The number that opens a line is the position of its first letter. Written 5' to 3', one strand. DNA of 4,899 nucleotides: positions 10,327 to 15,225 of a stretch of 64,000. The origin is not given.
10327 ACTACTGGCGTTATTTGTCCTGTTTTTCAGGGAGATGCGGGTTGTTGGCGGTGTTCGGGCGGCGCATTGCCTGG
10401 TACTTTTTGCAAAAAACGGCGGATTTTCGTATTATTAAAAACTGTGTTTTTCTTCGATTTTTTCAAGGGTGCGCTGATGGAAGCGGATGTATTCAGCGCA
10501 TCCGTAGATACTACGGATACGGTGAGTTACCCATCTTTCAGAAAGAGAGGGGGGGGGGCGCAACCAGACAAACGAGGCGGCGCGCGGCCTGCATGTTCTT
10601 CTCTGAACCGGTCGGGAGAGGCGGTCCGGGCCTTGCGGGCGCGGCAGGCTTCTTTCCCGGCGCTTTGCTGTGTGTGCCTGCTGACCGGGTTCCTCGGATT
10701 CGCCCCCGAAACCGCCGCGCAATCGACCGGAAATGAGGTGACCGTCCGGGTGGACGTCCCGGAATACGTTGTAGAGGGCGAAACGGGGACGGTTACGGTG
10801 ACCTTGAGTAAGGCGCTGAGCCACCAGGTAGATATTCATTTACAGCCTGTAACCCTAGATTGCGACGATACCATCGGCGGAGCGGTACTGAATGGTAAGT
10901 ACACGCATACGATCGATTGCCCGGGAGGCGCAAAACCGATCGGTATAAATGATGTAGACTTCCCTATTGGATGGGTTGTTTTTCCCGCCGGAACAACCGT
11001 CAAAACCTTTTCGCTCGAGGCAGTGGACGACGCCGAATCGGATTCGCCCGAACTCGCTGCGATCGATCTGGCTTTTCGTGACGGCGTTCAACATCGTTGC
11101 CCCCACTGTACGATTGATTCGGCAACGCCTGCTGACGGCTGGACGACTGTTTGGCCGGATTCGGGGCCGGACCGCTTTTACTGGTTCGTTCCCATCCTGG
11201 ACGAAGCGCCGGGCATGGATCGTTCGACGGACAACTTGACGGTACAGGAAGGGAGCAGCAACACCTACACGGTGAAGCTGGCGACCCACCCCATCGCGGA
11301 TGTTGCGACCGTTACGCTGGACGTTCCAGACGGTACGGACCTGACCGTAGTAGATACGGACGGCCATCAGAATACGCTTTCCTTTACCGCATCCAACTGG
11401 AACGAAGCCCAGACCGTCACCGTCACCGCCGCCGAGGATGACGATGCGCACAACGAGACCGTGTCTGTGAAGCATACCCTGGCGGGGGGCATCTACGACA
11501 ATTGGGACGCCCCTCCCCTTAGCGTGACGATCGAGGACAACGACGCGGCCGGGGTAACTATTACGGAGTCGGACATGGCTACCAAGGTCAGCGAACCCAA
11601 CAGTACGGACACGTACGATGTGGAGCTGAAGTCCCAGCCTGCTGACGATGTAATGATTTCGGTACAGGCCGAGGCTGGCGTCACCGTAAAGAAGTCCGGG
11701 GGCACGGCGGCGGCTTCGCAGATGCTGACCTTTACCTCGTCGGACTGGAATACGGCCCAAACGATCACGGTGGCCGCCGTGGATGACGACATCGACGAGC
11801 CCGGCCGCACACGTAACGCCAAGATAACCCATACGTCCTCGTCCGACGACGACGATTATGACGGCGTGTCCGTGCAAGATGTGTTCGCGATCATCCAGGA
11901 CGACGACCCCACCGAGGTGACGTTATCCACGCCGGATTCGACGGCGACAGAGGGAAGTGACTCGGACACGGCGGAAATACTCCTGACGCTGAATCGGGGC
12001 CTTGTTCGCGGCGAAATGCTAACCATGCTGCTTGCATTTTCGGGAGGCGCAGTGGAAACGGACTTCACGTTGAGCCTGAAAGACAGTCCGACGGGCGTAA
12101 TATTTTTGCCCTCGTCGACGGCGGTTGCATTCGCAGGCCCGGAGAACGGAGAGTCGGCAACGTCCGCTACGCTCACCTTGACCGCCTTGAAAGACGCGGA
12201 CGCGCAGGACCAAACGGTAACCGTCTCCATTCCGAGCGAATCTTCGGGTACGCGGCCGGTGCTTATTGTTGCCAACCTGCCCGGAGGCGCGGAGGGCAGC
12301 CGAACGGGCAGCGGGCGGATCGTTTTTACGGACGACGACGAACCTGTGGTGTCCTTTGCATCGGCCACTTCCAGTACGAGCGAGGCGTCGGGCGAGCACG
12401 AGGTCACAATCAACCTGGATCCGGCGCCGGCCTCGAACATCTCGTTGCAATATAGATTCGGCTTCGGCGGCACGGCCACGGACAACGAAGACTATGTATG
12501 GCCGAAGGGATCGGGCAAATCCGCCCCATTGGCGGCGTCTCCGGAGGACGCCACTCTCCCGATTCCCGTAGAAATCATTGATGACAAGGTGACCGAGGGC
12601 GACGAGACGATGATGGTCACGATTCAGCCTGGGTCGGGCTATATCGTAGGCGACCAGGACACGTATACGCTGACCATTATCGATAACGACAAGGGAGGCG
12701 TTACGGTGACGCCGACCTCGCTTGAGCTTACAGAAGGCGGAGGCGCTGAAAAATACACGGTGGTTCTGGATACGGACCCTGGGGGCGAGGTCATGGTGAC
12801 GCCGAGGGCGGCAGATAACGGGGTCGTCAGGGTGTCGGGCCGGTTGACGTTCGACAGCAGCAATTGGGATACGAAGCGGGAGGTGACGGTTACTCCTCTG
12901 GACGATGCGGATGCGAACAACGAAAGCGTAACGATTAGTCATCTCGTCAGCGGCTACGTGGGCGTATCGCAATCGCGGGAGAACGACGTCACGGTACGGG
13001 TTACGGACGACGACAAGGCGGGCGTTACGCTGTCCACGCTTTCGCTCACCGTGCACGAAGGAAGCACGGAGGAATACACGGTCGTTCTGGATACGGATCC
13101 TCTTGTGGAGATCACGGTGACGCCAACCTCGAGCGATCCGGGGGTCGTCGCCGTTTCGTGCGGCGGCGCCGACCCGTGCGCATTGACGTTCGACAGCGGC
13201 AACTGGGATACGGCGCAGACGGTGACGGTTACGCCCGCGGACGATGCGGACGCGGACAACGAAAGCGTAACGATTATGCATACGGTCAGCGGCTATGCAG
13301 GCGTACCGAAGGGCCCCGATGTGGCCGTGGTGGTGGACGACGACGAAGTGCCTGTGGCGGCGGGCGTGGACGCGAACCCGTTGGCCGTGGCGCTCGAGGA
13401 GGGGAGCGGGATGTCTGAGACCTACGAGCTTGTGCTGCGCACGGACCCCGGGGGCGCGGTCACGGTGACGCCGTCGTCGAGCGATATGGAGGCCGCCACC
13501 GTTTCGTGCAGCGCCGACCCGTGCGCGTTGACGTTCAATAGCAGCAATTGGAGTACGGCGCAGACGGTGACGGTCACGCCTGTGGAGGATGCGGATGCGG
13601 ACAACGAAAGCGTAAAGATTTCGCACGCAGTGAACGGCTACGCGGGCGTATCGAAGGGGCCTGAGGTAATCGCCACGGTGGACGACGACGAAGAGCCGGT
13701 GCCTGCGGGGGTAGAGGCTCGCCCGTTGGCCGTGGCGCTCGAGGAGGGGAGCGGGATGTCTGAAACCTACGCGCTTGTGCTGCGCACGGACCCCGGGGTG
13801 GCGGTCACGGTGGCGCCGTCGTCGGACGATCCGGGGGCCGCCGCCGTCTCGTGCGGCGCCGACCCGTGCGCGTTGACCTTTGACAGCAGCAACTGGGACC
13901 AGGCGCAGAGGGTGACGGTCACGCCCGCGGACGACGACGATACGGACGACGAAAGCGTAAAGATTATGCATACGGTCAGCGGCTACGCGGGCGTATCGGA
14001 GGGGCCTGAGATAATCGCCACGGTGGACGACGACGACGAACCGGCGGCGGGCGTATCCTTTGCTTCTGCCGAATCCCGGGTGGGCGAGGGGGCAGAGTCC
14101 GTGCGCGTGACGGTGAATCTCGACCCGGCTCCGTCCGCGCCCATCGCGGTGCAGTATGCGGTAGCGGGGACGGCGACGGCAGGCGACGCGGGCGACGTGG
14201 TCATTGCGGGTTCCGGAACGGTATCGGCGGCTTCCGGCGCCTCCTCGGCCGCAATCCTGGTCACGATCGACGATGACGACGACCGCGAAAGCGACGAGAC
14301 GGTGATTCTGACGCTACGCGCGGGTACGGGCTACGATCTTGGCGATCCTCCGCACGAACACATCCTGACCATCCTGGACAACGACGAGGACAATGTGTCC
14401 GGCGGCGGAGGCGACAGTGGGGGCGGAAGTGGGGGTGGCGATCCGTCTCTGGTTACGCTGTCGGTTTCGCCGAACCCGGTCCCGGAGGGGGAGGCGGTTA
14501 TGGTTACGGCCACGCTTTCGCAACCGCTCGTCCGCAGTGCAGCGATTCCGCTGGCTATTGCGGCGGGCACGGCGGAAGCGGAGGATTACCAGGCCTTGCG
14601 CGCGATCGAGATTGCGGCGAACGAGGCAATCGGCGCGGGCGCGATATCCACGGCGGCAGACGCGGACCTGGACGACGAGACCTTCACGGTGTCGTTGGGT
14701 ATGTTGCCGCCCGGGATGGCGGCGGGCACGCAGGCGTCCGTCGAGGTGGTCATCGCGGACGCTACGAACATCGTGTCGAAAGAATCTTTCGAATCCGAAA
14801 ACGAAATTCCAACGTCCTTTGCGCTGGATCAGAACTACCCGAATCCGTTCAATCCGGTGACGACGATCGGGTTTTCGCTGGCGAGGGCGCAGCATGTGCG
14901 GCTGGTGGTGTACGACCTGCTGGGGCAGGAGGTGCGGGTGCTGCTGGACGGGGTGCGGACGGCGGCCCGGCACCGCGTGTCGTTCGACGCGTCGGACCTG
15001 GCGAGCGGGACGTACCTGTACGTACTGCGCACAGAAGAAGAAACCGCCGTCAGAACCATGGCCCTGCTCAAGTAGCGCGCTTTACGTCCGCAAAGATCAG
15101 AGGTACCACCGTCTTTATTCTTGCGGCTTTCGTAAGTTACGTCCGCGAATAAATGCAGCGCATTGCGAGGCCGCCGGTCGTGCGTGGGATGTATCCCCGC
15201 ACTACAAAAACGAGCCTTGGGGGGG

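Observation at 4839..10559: Calx-beta genes 1 and 2 also carry 10-nt C/G tracts in the same leader position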

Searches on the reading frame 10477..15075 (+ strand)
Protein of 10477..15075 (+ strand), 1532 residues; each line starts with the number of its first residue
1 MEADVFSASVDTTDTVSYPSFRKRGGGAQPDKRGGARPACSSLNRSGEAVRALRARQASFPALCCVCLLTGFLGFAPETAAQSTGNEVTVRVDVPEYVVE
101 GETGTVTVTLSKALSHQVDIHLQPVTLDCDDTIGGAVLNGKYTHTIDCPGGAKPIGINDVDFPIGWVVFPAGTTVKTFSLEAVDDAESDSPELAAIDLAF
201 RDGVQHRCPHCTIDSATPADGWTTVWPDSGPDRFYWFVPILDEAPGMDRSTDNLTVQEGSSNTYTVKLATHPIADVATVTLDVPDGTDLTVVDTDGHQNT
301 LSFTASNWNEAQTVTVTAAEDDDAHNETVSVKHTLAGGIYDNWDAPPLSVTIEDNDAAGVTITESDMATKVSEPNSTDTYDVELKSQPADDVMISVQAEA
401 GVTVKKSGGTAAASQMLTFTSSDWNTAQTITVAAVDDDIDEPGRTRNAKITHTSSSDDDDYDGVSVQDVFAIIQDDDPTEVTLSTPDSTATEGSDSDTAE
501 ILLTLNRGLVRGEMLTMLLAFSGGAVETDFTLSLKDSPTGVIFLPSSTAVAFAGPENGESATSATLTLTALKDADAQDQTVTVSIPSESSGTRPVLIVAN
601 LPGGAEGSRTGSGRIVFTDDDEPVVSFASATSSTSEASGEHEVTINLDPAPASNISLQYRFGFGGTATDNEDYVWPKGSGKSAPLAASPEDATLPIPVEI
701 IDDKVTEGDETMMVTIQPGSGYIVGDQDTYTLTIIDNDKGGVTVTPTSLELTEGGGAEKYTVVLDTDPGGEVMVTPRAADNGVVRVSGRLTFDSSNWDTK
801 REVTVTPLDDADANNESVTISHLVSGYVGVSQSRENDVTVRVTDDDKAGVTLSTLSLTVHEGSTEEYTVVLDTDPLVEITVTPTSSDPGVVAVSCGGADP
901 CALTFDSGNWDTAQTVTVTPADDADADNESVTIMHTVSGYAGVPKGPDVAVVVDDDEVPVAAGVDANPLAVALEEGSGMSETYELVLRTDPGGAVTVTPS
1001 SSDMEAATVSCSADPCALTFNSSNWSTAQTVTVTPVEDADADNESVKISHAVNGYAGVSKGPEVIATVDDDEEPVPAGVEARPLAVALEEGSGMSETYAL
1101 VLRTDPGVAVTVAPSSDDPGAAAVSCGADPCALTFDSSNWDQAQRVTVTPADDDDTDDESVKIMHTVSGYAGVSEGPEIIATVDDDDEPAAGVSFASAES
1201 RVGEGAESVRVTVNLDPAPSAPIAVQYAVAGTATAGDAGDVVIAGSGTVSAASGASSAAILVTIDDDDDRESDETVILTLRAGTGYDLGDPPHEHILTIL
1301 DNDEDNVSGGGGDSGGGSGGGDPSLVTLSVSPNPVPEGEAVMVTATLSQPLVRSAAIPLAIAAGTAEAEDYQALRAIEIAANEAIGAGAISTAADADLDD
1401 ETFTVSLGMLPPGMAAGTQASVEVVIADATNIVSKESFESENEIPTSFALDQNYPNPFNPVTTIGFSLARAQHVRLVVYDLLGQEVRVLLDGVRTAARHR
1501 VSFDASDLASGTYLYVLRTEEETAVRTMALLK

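Call 6: search_protein_families(library=pfam, proteins=[window:10477-15075:+])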
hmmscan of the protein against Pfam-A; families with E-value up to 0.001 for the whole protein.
window:10477-15075:+ (1532 aa): 4 families
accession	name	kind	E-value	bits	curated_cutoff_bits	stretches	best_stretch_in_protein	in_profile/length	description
PF03160.20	Calx-beta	-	9.9e-15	55.1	27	2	619-737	1-118/119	Calx-beta domain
PF17766.7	fn3_6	-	2.7e-08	34.3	26.4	0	724-768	28-73/99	Fibronectin type-III domain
PF18962.6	Por_Secre_tail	-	6.8e-08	33.1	27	1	1454-1525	2-70/75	Secretion system C-terminal sorting domain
PF10618.14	Tail_tube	-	8e-07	29.4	23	0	901-978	8-83/117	Phage tail tube protein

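Call 40: find_related_loci(query=window:10633-15075:+, collection=metagenome_contigs, flank=10000)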
Query window:10633-15075:+ (1480 aa) in metagenome_contigs; peptide patterns used: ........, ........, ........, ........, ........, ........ (x = any residue, [..] = any of these).
600 stretches matched a pattern (row limit reached: there are more); 523 encode a relative of the query (tblastn E <= 1e-3); the best 80 are kept; 80 distinct loci.
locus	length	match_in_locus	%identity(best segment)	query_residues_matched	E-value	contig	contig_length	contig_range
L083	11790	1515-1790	66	1389-1480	5e-33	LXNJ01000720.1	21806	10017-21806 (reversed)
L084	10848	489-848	57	1358-1480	2e-30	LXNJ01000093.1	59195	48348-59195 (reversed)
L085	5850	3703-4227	41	1316-1480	1e-27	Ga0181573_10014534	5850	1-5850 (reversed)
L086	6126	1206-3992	56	1391-1480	1e-26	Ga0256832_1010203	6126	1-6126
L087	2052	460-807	46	1356-1480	2e-26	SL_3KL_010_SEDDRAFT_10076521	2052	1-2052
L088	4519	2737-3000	51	1393-1480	8e-25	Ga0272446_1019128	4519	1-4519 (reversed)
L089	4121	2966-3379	44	1346-1480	1e-24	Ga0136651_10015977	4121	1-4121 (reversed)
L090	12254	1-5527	54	1389-1480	4e-24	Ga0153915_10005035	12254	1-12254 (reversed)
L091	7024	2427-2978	36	1292-1469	4e-24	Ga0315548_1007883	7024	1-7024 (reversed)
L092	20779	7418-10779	50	1373-1480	9e-24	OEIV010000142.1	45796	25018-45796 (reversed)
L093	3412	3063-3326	53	1393-1480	2e-23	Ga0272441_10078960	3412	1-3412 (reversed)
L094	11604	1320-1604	54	1387-1480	3e-23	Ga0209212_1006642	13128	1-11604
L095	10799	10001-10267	51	1392-1480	2e-23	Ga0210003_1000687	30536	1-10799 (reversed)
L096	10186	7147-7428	52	1387-1480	4e-23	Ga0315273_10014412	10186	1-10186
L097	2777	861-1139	52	1389-1480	3e-23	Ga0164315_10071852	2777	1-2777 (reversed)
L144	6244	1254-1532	53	1388-1480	5e-21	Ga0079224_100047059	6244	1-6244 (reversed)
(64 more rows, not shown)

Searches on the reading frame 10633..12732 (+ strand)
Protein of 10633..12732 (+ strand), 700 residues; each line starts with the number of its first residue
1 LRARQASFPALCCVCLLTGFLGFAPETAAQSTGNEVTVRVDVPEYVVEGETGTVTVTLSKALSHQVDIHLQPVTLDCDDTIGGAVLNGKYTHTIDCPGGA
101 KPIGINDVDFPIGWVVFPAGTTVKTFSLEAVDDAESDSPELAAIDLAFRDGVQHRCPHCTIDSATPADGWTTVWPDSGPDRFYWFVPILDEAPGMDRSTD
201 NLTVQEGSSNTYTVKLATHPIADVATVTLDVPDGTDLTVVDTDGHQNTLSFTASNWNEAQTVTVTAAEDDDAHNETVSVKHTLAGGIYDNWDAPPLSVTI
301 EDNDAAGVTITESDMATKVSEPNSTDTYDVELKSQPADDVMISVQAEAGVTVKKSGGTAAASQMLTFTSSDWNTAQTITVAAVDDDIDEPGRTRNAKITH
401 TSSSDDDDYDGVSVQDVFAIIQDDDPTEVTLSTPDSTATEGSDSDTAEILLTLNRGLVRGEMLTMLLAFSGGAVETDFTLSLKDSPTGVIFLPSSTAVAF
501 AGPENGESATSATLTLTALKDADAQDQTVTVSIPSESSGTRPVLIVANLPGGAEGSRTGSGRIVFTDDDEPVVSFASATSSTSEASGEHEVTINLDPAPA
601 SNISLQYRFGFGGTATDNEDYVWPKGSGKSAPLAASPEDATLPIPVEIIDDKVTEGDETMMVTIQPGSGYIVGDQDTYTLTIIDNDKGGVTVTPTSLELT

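Call 32: find_homologous_proteins(query=window:10633-12732:+)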
Query window:10633-12732:+ (700 aa): 407 proteins with E <= 0.001 among 8000 candidates; the best 120 are listed.
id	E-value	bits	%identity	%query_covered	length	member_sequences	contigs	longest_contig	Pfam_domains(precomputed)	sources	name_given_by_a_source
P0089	0.0e+0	1081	70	87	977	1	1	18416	-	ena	-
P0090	2.4e-143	498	30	73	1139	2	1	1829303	PF03948.20,PF17766.8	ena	-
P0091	5.6e-130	453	40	28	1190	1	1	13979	PF07679.23,PF20579.5,PF13927.13,PF17766.8,PF21160.3,PF01483.28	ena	-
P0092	4.3e-123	431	36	59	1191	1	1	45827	PF17766.8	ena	-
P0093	9.2e-121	423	41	24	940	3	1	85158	PF16357.11,PF17766.8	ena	-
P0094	1.1e-119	419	45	24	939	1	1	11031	PF17766.8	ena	-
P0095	2.6e-115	405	41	38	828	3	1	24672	PF20579.5,PF17766.8,PF01835.26,PF21426.4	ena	-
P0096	1.5e-114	402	29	73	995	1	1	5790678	PF25787.2,PF17766.8,PF13860.13,PF23979.2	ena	-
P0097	1.5e-114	402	28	74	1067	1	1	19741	PF11614.15,PF19137.6,PF20579.5,PF03948.20,PF17766.8,PF12438.14,PF00418.25,PF21426.4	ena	-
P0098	3.1e-114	401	38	35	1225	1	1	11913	PF17766.8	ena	-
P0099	4.4e-114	401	29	70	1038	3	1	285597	PF22073.3,PF20579.5,PF17766.8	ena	-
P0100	3.6e-113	398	29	73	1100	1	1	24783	PF20579.5,PF17766.8,PF21426.4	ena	-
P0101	3.6e-112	395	30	75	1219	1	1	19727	PF12733.14,PF17766.8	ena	-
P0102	1.6e-110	389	30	73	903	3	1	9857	PF03948.20,PF17766.8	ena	-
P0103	3.1e-110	388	41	38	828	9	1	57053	PF20579.5,PF17766.8,PF01835.26,PF21426.4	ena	-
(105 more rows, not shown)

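Call 33: find_encoding_contigs(protein=P0089, flank=10000, max_places=5)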
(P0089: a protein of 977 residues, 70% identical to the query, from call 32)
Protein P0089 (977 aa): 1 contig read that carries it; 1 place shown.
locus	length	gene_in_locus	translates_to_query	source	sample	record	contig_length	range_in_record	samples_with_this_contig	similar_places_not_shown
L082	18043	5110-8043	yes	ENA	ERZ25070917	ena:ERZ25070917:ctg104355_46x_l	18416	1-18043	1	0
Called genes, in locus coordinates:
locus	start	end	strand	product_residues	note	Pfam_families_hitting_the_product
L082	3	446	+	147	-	?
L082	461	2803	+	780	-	-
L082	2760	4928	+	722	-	PF19765:DUF6252 (faint), PF03160:Calx-beta, PF18962:Por_Secre_tail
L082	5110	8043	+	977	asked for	-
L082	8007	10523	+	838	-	PF03160:Calx-beta (faint), PF17766:fn3_6 (faint), PF18962:Por_Secre_tail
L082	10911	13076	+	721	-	PF03160:Calx-beta (faint), PF18962:Por_Secre_tail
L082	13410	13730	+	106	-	-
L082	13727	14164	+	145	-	-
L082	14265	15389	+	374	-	PF00005:ABC_tran, PF13304:AAA_21 (faint), PF17912:OB_MalK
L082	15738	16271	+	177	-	PF05163:DinB (weak), PF12867:DinB_2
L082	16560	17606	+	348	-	PF01112:Asparaginase_2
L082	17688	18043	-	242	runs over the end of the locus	?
